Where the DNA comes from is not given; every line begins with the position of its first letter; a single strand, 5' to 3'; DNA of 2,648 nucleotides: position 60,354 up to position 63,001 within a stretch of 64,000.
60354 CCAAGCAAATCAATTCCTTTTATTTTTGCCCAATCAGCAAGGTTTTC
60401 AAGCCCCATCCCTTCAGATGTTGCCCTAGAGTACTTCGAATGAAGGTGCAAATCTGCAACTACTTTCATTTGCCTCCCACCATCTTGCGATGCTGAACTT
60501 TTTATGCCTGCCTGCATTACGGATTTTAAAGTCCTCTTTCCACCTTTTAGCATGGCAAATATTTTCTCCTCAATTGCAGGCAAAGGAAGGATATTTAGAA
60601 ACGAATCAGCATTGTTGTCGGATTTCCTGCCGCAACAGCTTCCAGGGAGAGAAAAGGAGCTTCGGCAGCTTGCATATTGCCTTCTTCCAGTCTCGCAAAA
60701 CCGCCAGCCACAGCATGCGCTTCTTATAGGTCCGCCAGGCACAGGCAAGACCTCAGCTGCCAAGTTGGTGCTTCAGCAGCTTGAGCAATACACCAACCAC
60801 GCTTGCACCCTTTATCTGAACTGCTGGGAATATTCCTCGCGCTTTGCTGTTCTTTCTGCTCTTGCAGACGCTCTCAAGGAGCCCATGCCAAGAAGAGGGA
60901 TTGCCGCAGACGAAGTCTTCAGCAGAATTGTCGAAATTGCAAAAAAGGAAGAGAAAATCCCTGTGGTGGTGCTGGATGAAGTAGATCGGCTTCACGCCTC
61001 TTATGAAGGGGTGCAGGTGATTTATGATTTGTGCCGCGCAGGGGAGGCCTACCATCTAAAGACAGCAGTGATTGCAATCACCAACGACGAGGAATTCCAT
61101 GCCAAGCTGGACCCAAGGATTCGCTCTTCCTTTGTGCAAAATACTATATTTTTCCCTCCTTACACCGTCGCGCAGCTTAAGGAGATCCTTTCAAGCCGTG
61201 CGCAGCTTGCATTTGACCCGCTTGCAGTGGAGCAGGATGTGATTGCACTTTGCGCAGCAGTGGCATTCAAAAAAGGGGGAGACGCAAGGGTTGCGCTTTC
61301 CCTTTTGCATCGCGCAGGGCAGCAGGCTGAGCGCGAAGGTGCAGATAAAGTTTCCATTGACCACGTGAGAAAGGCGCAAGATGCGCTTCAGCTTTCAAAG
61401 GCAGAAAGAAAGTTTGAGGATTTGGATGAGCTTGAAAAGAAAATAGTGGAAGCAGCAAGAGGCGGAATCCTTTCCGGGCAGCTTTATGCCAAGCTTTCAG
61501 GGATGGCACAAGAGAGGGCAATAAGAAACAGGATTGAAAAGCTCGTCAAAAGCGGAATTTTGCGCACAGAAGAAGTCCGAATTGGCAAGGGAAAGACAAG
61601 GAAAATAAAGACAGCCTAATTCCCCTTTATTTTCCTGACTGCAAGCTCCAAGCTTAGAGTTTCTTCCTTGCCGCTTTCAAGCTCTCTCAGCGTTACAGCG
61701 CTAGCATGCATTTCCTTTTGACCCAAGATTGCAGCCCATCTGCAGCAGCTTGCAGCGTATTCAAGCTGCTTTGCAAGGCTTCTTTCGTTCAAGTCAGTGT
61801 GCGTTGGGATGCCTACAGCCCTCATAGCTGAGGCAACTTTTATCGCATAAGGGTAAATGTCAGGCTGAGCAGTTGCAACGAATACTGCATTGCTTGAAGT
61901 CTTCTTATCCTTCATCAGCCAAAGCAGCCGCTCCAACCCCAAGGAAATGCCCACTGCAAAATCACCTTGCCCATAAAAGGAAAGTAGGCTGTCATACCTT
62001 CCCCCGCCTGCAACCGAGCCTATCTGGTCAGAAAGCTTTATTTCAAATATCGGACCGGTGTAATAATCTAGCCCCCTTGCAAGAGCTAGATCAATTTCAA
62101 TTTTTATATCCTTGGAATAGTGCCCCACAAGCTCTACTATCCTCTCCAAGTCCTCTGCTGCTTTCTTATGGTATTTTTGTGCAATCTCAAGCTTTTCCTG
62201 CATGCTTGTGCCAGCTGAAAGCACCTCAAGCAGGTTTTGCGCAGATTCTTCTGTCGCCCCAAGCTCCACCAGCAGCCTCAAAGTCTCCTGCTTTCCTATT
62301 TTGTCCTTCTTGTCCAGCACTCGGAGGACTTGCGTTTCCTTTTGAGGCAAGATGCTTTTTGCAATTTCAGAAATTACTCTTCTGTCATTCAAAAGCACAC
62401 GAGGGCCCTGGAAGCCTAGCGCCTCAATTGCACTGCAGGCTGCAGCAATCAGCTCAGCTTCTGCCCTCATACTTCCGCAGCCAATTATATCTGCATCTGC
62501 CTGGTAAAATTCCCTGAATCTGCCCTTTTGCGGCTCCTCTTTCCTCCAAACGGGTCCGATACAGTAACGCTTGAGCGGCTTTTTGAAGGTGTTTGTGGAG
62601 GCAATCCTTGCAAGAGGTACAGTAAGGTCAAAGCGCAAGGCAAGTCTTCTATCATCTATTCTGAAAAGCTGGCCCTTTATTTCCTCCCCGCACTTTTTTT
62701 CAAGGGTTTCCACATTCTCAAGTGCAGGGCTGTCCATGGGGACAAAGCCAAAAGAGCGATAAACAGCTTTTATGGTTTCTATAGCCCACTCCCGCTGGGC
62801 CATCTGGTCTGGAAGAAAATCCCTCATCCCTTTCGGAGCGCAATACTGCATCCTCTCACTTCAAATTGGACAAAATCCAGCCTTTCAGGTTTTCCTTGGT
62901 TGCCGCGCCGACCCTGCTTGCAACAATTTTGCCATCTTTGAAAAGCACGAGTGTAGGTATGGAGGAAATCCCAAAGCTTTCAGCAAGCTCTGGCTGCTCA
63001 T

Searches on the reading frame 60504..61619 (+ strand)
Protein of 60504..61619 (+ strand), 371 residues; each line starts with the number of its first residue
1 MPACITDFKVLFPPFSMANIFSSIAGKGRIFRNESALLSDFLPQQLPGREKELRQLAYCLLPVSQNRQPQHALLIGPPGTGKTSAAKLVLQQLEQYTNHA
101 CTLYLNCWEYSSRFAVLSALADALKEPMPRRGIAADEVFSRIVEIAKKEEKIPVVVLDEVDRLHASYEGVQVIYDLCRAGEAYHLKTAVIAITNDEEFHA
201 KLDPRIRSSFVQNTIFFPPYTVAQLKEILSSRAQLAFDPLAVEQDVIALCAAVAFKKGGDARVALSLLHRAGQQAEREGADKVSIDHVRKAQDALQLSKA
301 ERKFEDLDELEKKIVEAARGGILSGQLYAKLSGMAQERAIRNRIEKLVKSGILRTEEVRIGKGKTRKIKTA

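Call 51: search_protein_families(library=pfam, proteins=[window:60504-61619:+], max_evalue=0.001)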
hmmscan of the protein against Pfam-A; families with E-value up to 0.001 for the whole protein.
window:60504-61619:+ (371 aa): 13 families
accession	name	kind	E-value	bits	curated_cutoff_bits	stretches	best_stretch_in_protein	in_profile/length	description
PF22703.2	Cdc6_lid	-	2.6e-23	82.1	27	1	227-293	2-68/68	Cdc6 AAA+ ATPase-type lid domain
PF13191.12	AAA_16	-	2.8e-15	57.7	32.6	1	45-185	1-164/167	AAA ATPase domain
PF13401.12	AAA_22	-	3e-13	50.6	27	1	68-172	4-103/130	AAA domain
PF00004.35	AAA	-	1.1e-11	45.7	21.2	1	73-217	2-129/131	ATPase family associated with various cellular activities (AAA)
PF01637.24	ATPase_2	-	1.4e-06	28.7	33.2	1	49-183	4-146/225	ATPase domain predominantly from Archaea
PF05729.18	NACHT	-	1.7e-05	25.1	26.7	1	73-167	4-97/167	NACHT domain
PF07728.20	AAA_5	-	0.0001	22.8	22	1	72-166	2-81/139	AAA domain (dynein-related subfamily)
PF10412.15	TrwB_AAD_bind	-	0.00012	21.5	20.5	1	60-131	6-74/387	Type IV secretion-system coupling protein DNA-binding domain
PF05496.18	RuvB_N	-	0.00016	22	27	0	65-98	29-62/159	Holliday junction DNA helicase RuvB P-loop domain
PF13479.12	AAA_24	-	0.00027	21.3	27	1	70-163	3-76/195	AAA domain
PF12846.13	AAA_10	-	0.00037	20.1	27.5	0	146-195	235-282/362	AAA-like domain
PF24883.2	NPHP3_N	-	0.00061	20.4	24.8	0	68-125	21-77/164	Nephrocystin 3, N-terminal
PF13173.12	AAA_14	-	0.0009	19.7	27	0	72-176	5-87/129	AAA domain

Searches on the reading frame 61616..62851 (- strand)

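Call 51: search_protein_families(library=pfam, proteins=[window:61616-62851:-], max_evalue=0.001)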
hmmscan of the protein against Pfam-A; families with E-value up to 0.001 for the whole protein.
window:61616-62851:- (411 aa): 3 families
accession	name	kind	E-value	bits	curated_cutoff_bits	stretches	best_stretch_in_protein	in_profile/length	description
PF13393.11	tRNA-synt_His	-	5.1e-51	174.2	25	1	8-309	1-308/308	Histidyl-tRNA synthetase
PF03129.25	HGTP_anticodon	-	5.6e-11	42.9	21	1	323-409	2-92/94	Anticodon binding domain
PF00587.30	tRNA-synt_2b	-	2.2e-05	25.1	29.3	1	67-161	8-109/179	tRNA synthetase class II core domain (G, H, P, S and T)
